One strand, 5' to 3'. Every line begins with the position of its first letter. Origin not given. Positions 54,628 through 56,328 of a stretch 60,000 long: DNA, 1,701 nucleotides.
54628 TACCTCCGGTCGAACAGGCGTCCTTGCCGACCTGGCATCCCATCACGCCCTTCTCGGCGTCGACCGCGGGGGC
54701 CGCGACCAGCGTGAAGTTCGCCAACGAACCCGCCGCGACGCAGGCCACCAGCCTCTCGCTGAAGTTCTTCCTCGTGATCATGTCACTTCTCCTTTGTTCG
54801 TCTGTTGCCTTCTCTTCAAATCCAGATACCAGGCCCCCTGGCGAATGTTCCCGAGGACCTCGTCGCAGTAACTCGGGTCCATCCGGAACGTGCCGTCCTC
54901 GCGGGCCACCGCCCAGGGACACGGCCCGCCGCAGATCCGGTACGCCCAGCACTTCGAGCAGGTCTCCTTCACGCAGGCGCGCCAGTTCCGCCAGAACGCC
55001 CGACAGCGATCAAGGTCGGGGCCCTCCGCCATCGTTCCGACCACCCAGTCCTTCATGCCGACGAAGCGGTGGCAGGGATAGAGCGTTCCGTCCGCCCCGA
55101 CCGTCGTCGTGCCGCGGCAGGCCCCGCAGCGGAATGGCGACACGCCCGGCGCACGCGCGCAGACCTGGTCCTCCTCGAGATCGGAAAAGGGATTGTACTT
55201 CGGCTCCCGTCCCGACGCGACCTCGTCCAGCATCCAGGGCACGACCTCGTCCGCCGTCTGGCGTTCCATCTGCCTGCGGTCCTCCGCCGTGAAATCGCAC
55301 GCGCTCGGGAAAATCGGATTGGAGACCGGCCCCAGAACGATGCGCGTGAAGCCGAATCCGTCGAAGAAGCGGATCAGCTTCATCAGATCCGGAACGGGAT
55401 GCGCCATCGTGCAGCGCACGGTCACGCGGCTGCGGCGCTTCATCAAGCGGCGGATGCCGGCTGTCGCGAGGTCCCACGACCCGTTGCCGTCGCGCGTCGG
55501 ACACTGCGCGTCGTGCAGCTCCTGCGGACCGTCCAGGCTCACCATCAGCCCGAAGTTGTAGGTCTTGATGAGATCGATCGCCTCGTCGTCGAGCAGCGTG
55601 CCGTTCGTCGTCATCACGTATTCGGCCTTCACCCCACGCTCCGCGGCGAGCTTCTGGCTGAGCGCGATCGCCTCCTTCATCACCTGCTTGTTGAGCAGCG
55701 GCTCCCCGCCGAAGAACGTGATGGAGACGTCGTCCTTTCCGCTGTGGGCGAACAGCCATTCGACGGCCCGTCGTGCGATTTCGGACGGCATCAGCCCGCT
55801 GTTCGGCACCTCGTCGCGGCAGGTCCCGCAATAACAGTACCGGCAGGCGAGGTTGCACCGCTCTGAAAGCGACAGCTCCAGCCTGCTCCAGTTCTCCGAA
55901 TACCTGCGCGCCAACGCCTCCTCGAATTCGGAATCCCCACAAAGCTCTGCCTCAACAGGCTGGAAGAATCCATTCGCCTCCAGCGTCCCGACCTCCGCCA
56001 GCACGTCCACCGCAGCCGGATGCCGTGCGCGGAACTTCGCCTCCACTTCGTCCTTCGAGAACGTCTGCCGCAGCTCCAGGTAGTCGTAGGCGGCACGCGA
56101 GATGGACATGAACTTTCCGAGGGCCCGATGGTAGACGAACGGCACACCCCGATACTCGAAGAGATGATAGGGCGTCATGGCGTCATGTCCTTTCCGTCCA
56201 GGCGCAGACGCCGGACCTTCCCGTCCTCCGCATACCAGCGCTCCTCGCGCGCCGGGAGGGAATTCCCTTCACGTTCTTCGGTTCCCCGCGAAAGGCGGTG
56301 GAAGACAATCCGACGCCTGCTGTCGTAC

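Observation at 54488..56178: Radical SAM/SPASM enzyme ATGA-coupled to a Cys-rich peptide with four D-x-C repeats: candidate new thioether (ranthipeptide-like) RiPP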

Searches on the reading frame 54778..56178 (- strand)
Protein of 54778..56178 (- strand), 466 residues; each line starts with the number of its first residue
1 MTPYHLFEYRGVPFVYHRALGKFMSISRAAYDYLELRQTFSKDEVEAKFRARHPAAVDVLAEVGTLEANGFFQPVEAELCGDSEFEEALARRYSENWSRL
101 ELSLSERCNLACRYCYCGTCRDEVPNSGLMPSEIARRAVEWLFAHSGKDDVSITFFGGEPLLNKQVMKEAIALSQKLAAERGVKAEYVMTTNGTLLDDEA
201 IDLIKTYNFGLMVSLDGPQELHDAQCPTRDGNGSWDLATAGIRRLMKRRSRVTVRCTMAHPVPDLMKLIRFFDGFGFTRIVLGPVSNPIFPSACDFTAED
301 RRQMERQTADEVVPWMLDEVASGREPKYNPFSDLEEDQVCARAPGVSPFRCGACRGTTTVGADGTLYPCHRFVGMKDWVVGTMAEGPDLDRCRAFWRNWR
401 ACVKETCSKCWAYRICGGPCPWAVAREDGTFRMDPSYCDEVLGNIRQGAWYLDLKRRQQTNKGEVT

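Call 3: search_protein_families(library=ncbifam, proteins=[window:54778-56178:-], max_evalue=0.01)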
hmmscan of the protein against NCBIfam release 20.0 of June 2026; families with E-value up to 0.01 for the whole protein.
window:54778-56178:- (466 aa): 70 families (the best 25 are shown)
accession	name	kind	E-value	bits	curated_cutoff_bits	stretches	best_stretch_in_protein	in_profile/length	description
NF047865.1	rSAM_PapB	equivalog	1.2e-70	238.4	340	1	98-423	3-319/330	PapB family radical SAM/SPASM ranthipeptide maturase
TIGR04064.1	rSAM_nif11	equivalog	2.3e-66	224.4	518.7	1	2-439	2-420/459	nif11-like peptide radical SAM maturase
TIGR03906.1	quino_hemo_SAM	equivalog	9.8e-57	192.6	453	1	25-441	27-436/467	quinohemoprotein amine dehydrogenase maturation protein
TIGR03974.1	rSAM_six_Cys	equivalog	4.3e-53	180.8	425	1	78-421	74-417/451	thioether cross-link-forming SCIFF peptide maturase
TIGR04068.1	rSAM_ocin_clost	equivalog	1e-47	163.1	500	2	4-247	2-234/462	Cys-rich peptide radical SAM maturase CcpM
NF040492.1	not_ScfB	exception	6e-44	150.7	855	1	2-420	2-415/450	ScfB-related radical SAM/SPASM orphan maturase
TIGR04083.1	rSAM_pep_methan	hypoth_equivalog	3.1e-34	118.5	300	1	108-435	10-327/376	TIGR04083 family peptide-modifying radical SAM enzyme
NF035951.1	rSAM_RumMC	equivalog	2.7e-33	115.4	720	1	7-247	20-261/510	RumMC family radical SAM sactipeptide maturase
TIGR04280.1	geopep_mat_rSAM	hypoth_equivalog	2.6e-31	109.1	400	2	102-243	88-228/428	geopeptide radical SAM maturase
TIGR03942.1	sulfatase_rSAM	equivalog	4e-30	105.1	349.45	1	104-427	7-331/363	anaerobic sulfatase maturase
TIGR04163.1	rSAM_cobopep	equivalog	1.2e-29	103.4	375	1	86-439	52-406/428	peptide-modifying radical SAM enzyme CbpB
NF041298.1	rSAM_mat_DynA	equivalog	4e-29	101.7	450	1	107-440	10-341/356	dynobactin maturation radical SAM/SPASM protein DynA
NF038107.1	rSAM_NF038107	equivalog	7.7e-29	100.7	600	2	93-269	80-263/444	Cys-every-fifth radical SAM/SPASM peptide maturase CefB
NF041707.1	rSAM_YhhB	equivalog_domain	4.1e-28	98.4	445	1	104-273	8-183/369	cyclophane-forming radical SAM/SPASM peptide maturase YhhB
TIGR03978.1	rSAM_paired_1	equivalog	3.4e-27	95.3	370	1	104-286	89-271/466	His-Xaa-Ser system radical SAM maturase HxsB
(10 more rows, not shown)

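Call 4: search_protein_families(library=pfam, proteins=[window:54778-56178:-], max_evalue=0.01)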
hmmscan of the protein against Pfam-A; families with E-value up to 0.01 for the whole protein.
window:54778-56178:- (466 aa): 2 families
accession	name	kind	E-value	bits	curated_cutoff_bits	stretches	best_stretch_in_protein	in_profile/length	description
PF04055.27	Radical_SAM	-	8.5e-19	68.8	29.5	1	103-260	2-152/166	Radical SAM superfamily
PF13353.11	Fer4_12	-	3.7e-06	27.7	22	1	106-219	13-117/137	4Fe-4S single cluster domain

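Call 5: find_homologous_proteins(query=window:54778-56178:-, max_evalue=1e-10)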
Query window:54778-56178:- (466 aa): 4348 proteins with E <= 1e-10 among 8000 candidates; the best 120 are listed.
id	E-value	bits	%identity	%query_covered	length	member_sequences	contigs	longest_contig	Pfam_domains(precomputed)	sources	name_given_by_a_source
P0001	0.0e+0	1110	100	100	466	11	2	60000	PF04055.28,PF13353.12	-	-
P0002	1.2e-268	910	80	100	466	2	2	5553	PF04055.28,PF13353.12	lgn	-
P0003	5.5e-227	772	70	100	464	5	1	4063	PF04055.28,PF13353.12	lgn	-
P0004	1.8e-225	767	69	98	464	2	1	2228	PF04055.28,PF13353.12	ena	-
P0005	1.3e-219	748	67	98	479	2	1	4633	PF04055.28,PF13353.12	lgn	-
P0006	7.9e-211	719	65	100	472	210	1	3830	PF04055.28,PF13353.12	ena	-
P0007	1.9e-205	701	65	98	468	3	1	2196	PF04055.28,PF13353.12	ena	-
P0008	3.3e-203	694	63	100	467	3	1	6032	PF04055.28,PF13353.12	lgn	-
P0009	1.4e-198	679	63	99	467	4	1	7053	PF04055.28,PF13353.12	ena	-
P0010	8.7e-187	640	58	99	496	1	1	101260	PF04055.28,PF13353.12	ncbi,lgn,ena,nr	ncbi:MAG: radical SAM protein [Kiritimatiellae bacterium]|nr:radical SAM protein [Kiritimatiellia ba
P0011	1.8e-181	622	58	100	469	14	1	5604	PF04055.28,PF13353.12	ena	-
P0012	7.3e-180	617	58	98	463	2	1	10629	PF04055.28,PF13353.12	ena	-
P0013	8.6e-180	617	58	99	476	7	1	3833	PF04055.28,PF13353.12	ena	-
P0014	8.3e-179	613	57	99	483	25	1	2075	PF04055.28,PF13353.12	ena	-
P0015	3.0e-178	612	57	97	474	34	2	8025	PF04055.28,PF13353.12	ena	-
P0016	4.6e-177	608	57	97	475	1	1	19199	PF04055.28,PF13353.12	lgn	-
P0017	5.0e-177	608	58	100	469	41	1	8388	PF04055.28,PF13353.12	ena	-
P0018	5.2e-177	608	57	100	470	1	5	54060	PF04055.28,PF13353.12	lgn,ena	-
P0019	5.2e-177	608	59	97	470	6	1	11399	PF04055.28,PF13353.12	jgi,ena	-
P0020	8.0e-176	604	57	99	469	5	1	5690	PF04055.28,PF13353.12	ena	-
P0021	1.4e-175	603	56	99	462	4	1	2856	PF04055.28,PF13353.12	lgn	-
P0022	2.6e-175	602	57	98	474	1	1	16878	PF04055.28,PF13353.12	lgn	-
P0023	4.8e-175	601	58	100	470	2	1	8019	PF04055.28,PF13353.12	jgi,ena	-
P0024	3.1e-174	598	56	96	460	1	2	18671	PF04055.28,PF13353.12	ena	-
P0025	5.0e-174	598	57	100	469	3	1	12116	PF04055.28,PF13353.12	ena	-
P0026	6.7e-174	597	57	100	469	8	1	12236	PF04055.28,PF13353.12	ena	-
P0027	6.9e-174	597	55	99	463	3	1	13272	PF04055.28,PF13353.12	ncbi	-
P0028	1.3e-173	596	56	99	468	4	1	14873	PF04055.28,PF13353.12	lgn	-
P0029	3.1e-172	592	57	99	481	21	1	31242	PF04055.28,PF13353.12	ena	-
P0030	3.7e-172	592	57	99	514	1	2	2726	PF04055.28,PF13353.12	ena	-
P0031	3.7e-171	588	56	100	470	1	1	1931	PF04055.28,PF13353.12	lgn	-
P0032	4.7e-171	588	57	100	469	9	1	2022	PF04055.28,PF13353.12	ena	-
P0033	1.4e-170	586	55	100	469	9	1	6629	PF04055.28,PF13353.12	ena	-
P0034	2.1e-170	586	54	96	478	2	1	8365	PF04055.28,PF13353.12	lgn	-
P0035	2.2e-170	586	56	100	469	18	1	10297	PF04055.28,PF13353.12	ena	-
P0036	5.4e-170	584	57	97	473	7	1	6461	PF04055.28,PF13353.12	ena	-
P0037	6.5e-170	584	55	99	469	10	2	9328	PF04055.28,PF13353.12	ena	-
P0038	1.1e-169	583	57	97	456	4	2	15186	PF04055.28,PF13353.12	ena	-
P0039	2.0e-169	582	55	97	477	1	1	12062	PF04055.28,PF13353.12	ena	-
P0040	2.4e-169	582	55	100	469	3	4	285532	PF04055.28,PF13353.12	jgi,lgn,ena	jgi:uncharacterized protein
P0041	3.2e-169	582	56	97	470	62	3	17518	PF04055.28,PF13353.12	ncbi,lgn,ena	-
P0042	3.6e-169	582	55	98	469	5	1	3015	PF04055.28,PF13353.12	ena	-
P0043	6.8e-169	581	55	99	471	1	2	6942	PF04055.28,PF13353.12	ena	-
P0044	8.2e-169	581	56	100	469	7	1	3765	PF04055.28,PF13353.12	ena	-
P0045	9.9e-169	580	56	97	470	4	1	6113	PF04055.28,PF13353.12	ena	-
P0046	1.8e-168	579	57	97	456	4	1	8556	PF04055.28,PF13353.12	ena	-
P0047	2.4e-168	579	55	100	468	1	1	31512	PF04055.28,PF13353.12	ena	-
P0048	2.8e-168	579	55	100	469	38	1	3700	PF04055.28,PF13353.12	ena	-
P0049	3.9e-168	578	57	97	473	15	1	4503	PF04055.28,PF13353.12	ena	-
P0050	4.4e-168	578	55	100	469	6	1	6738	PF04055.28,PF13353.12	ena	-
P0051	6.3e-168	578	58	97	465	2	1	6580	PF04055.28,PF13353.12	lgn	-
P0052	1.2e-167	577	55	100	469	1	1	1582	PF04055.28,PF13353.12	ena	-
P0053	1.3e-167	577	55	99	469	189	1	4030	PF04055.28,PF13353.12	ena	-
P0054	2.0e-167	576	55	99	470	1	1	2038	PF04055.28,PF13353.12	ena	-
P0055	3.5e-167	575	56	97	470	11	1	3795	PF04055.28,PF13353.12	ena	-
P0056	3.7e-167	575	56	99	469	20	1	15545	PF04055.28,PF13353.12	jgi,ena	-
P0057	8.4e-167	574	55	97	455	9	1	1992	PF04055.28,PF13353.12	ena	-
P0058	9.3e-167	574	56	97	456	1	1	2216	PF04055.28,PF13353.12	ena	-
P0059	9.8e-167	574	61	86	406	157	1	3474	PF04055.28,PF13353.12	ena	-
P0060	1.2e-165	570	53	100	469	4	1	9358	PF04055.28,PF13353.12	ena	-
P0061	1.4e-165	570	56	99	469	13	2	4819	PF04055.28,PF13353.12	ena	-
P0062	1.6e-165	570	55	100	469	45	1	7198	PF04055.28,PF13353.12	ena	-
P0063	2.1e-165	569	55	100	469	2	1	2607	PF04055.28,PF13353.12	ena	-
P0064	4.8e-165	568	54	100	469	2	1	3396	PF04055.28,PF13353.12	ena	-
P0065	1.0e-164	567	57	93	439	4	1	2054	PF04055.28,PF13353.12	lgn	-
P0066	1.3e-164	567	55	99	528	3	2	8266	PF04055.28,PF13353.12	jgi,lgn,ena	-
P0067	8.2e-164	564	54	100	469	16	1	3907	PF04055.28,PF13353.12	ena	-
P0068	1.2e-163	563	54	96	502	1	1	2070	PF04055.28,PF13353.12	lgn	-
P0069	2.1e-163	563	54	100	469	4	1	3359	PF04055.28,PF13353.12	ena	-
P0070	1.4e-162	560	55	97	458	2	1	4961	PF04055.28,PF13353.12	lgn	-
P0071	2.9e-162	559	55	97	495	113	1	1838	PF04055.28,PF13353.12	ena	-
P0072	5.2e-162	558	54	100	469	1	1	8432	PF04055.28,PF13353.12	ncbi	-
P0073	1.2e-161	557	52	98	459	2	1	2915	PF04055.28,PF13353.12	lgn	-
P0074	1.2e-161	557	53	100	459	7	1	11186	PF04055.28,PF13353.12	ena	-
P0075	3.1e-161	555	54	99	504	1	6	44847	PF04055.28,PF13353.12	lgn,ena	-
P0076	9.4e-161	554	53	99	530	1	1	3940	PF04055.28,PF13353.12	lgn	-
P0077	2.1e-160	553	54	94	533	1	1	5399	PF04055.28,PF13353.12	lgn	-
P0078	9.3e-160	551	52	98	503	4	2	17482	PF04055.28,PF13353.12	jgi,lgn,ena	-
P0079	6.5e-159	548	54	97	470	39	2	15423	PF04055.28,PF13353.12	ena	-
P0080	8.7e-159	547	53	98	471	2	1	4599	PF04055.28,PF13353.12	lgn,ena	-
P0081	1.0e-158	547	52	99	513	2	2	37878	PF04055.28,PF13353.12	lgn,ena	-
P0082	1.2e-158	547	51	99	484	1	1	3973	PF04055.28,PF13353.12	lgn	-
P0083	1.9e-158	546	52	100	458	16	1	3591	PF04055.28,PF13353.12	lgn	-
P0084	3.2e-158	546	51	99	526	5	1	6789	PF04055.28,PF13353.12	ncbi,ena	-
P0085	1.1e-157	544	53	98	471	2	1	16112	PF04055.28,PF13353.12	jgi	jgi:uncharacterized protein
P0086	1.4e-157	543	53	98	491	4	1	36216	PF04055.28,PF13353.12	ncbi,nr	ncbi:MAG: radical SAM protein [Kiritimatiellae bacterium]|nr:radical SAM protein [Kiritimatiellia ba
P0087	1.8e-157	543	52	97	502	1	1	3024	PF04055.28,PF13353.12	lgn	-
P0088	3.7e-157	542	53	97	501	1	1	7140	PF04055.28,PF13353.12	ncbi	-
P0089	3.9e-157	542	54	94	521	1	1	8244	PF04055.28,PF13353.12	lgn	-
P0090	4.4e-157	542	54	97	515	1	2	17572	PF04055.28,PF13353.12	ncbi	-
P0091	1.2e-156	540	53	97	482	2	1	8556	PF04055.28,PF13353.12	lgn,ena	-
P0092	4.7e-156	538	53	99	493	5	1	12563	PF04055.28,PF13353.12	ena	-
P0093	5.0e-156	538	51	99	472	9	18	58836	PF04055.28,PF13353.12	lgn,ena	-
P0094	5.3e-156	538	53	97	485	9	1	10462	PF04055.28,PF13353.12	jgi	jgi:uncharacterized protein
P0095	7.4e-156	538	51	99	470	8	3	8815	PF04055.28,PF13353.12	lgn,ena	-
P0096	1.3e-155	537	53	99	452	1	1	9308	PF04055.28,PF13353.12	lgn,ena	-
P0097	1.6e-155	537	53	99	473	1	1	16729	PF04055.28,PF13353.12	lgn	-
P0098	1.9e-155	536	51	98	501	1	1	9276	PF04055.28,PF13353.12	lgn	-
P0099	6.4e-155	535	52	94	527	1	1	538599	PF04055.28,PF13353.12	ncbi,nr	ncbi:MAG: radical SAM protein [Verrucomicrobia bacterium]|nr:radical SAM protein [Verrucomicrobiota 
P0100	6.7e-155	535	55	90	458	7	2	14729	PF04055.28,PF13353.12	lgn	-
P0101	2.4e-154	533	51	99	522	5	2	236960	PF04055.28,PF13353.12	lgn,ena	-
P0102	2.9e-154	533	51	99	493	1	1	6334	PF04055.28,PF13353.12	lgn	-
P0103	2.6e-153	529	51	100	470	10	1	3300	PF04055.28,PF13353.12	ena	-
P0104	3.1e-153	529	53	97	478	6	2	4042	PF04055.28,PF13353.12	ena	-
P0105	7.3e-153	528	51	98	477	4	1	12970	PF04055.28,PF13353.12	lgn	-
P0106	7.8e-153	528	50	100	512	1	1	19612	PF04055.28,PF13353.12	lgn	-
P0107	2.0e-152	526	49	99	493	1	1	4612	PF04055.28,PF13353.12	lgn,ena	-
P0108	1.0e-151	524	51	97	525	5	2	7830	PF04055.28,PF13353.12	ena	-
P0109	5.5e-151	522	53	92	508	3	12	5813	PF04055.28,PF13353.12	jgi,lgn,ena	-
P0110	6.3e-151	522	51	94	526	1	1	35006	PF04055.28,PF13353.12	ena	-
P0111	8.8e-151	521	52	95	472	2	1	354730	PF04055.28,PF13353.12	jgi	-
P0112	1.3e-150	520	50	99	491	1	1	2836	PF04055.28,PF13353.12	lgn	-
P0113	2.2e-150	520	51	98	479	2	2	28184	PF04055.28,PF13353.12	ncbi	-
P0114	3.1e-150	519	52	97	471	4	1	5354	PF04055.28,PF13353.12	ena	-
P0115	4.5e-150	519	51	98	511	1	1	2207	PF04055.28,PF13353.12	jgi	jgi:uncharacterized protein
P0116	4.7e-150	519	50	98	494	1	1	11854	PF04055.28,PF13353.12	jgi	jgi:uncharacterized protein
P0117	5.9e-150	518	52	98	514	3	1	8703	PF04055.28,PF13353.12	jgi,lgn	jgi:uncharacterized protein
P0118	9.3e-150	518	52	91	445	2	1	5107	PF04055.28,PF13353.12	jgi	-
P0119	2.4e-149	516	50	97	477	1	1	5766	PF04055.28,PF13353.12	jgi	-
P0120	8.5e-149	514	50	95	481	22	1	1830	PF04055.28,PF13353.12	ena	-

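Call 8: find_encoding_contigs(protein=P0010, flank=6000, max_places=2)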
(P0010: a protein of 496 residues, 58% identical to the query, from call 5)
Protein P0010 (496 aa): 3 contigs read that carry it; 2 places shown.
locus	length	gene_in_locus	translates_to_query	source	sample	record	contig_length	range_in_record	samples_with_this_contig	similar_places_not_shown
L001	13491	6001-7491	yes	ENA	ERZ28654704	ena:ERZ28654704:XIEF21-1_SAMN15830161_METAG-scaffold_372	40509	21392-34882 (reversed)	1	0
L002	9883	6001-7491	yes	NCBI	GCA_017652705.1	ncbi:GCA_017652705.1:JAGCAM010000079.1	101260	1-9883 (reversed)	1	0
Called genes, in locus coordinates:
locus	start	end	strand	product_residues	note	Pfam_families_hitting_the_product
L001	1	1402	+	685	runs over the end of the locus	-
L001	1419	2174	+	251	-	PF03737:RraA-like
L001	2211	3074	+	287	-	PF01370:Epimerase, PF04321:RmlD_sub_bind, PF07993:NAD_binding_4 (faint), PF02719:Polysacc_synt_2 (weak), PF16363:GDP_Man_Dehyd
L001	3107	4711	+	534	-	PF00331:Glyco_hydro_10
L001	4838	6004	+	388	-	-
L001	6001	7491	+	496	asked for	PF04055:Radical_SAM, PF13353:Fer4_12 (weak)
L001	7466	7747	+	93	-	-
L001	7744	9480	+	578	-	-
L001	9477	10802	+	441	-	PF04932:Wzy_C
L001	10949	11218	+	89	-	-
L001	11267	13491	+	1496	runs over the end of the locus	-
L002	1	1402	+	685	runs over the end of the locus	-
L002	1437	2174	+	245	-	PF03737:RraA-like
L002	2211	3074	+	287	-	PF01370:Epimerase, PF04321:RmlD_sub_bind, PF07993:NAD_binding_4 (faint), PF02719:Polysacc_synt_2 (weak), PF16363:GDP_Man_Dehyd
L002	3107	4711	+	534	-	PF00331:Glyco_hydro_10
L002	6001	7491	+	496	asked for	PF04055:Radical_SAM, PF13353:Fer4_12 (weak)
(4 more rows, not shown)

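Call 15: find_related_loci(query=window:54778-56178:-, collection=genome_contigs, flank=6000)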
Query window:54778-56178:- (466 aa) in genome_contigs; peptide patterns used: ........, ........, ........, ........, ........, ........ (x = any residue, [..] = any of these).
97 stretches matched a pattern, but none encodes a relative of the query by tblastn (E <= 1e-3).

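Call 17: find_related_loci(query=A2, collection=genome_contigs, flank=6000)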
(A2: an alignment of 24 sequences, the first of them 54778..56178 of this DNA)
Query A2 (466 aa) in genome_contigs; peptide patterns used: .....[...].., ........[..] (x = any residue, [..] = any of these).
600 stretches matched a pattern (row limit reached: there are more); 451 encode a relative of the query (tblastn E <= 1e-3); the best 80 are kept; 80 distinct loci.
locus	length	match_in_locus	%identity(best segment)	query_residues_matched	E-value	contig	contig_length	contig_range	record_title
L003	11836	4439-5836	53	3-459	5e-157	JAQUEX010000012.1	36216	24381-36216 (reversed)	MAG: Kiritimatiellae bacterium isolate STCSWMC_188 NODE_2409_length_36216_cov_12.743717_ST_CSWMC, whole genome shotgun s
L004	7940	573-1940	43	1-458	3e-105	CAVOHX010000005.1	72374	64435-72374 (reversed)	MAG: uncultured Chloroflexia bacterium isolate MFD09964.bin.3.278 genome assembly, contig: contig_16287, whole genome sh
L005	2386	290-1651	40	1-456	7e-104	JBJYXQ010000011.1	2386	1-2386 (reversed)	MAG: Anaerolineae bacterium isolate S5_7_050615r2r1_22 S5_7_050615r2r1_22_000000000011, whole genome shotgun sequence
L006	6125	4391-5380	36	98-425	5e-56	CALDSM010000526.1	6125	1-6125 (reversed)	MAG TPA_asm: uncultured bacterium isolate SRR3330204_bin.145_CONCOCT_v1.1_MAG genome assembly, contig: ERZ724078.8578, w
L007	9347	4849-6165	30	15-452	2e-53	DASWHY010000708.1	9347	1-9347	MAG TPA_asm: Thermoanaerobaculia bacterium isolate SMAG_U2854 k141_3322165, whole genome shotgun sequence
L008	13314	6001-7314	31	4-439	3e-48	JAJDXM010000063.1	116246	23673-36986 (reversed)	MAG: Gemmatimonadetes bacterium isolate jk18x27bins.35 k141_1163215, whole genome shotgun sequence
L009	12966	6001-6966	35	100-420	2e-46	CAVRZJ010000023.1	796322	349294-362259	MAG: uncultured Acidobacteriota bacterium isolate MFD05942.bin.2.248 genome assembly, contig: contig_8346, whole genome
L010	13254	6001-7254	29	5-420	1e-46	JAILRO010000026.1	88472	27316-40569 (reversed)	MAG: Lachnospiraceae bacterium isolate RUI386 k141_11222269_flag=1_multi=17.9962_len=88472, whole genome shotgun sequenc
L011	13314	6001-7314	28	1-420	1e-45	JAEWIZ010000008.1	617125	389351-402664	MAG: Bacillota bacterium isolate OH_PBrB_133 k127_250199, whole genome shotgun sequence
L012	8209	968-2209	29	2-420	1e-45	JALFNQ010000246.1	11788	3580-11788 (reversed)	MAG: Lachnospiraceae bacterium isolate SUG845 k141_321262, whole genome shotgun sequence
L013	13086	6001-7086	31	62-420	1e-45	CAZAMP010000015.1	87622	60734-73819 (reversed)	MAG TPA_asm: uncultured bacterium isolate SRP077602_co10_281 genome assembly, contig: NODE_585_length_87622_cov_10.34584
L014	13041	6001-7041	33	98-439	6e-45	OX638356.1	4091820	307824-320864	MAG: Longimicrobiales bacterium isolate 11c1aa9f-90ef-4017-a54d-d6b2e11378d8 genome assembly, chromosome: 1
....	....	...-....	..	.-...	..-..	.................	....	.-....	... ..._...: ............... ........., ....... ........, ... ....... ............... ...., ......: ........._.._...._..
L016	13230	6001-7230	27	5-420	1e-44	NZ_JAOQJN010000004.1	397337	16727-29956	Bovifimicola ammoniilytica strain Sanger_97 .13414_6_2.4, whole genome shotgun sequence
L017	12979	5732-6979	28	5-420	1e-44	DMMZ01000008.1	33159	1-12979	MAG TPA_asm: Clostridiales bacterium isolate UBA12491 contig_13851, whole genome shotgun sequence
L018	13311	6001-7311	28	5-439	3e-44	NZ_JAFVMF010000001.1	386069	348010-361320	Acetobacter sacchari strain TBRC 11175 NODE_1_length_386069_cov_436.783122, whole genome shotgun sequence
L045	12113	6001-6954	31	102-420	2e-41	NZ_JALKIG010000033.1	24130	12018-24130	Veillonella sp. KGMB01456 KGMB01456_contig00033, whole genome shotgun sequence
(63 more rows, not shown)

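Call 21: find_encoding_contigs(protein=P0040, flank=6000, max_places=1)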
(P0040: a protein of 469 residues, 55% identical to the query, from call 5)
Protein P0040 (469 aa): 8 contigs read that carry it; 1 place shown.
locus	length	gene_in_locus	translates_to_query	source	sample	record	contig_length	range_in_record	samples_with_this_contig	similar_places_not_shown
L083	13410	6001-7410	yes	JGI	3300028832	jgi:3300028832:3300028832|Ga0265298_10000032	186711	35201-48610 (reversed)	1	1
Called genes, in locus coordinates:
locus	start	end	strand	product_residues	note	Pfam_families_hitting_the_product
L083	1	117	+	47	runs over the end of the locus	-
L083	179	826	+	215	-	PF00702:Hydrolase, PF12710:HAD, PF13419:HAD_2, PF13242:Hydrolase_like (faint)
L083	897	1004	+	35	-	-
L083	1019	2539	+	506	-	PF00149:Metallophos, PF12850:Metallophos_2 (faint)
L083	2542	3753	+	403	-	PF01938:TRAM, PF05958:tRNA_U5-meth_tr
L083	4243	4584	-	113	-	-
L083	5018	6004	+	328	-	-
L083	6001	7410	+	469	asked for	PF04055:Radical_SAM, PF13353:Fer4_12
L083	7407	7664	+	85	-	-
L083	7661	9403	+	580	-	-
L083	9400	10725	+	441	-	PF04932:Wzy_C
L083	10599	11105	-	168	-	PF13811:DUF4186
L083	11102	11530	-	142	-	PF01219:DAGK_prokar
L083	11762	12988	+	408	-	PF02012:BNR (faint), PF13088:BNR_2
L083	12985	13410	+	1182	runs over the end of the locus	PF18582:HZS_alpha, PF03781:FGE-sulfatase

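Call 22: find_encoding_contigs(protein=P0099, flank=6000, max_places=1)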
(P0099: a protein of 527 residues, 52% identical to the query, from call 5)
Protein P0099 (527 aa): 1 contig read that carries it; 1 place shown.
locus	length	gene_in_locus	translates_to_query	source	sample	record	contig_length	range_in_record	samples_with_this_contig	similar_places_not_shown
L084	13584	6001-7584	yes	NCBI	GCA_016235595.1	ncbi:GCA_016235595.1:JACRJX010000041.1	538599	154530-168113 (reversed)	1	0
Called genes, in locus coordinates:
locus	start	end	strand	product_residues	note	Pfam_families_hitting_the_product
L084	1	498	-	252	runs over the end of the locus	PF02384:N6_Mtase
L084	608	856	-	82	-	-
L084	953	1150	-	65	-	-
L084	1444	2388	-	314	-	PF13828:DUF4190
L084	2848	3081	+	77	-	PF01381:HTH_3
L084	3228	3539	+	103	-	PF12844:HTH_19 (weak), PF13560:HTH_31 (weak), PF01381:HTH_3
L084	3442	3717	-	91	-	-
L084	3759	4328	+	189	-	-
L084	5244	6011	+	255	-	-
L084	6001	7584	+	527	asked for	PF04055:Radical_SAM, PF13353:Fer4_12 (weak)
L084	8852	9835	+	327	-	PF13620:CarboxypepD_reg (faint), PF13715:CarbopepD_reg_2 (faint)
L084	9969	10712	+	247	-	-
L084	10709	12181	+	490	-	-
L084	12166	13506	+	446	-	PF04932:Wzy_C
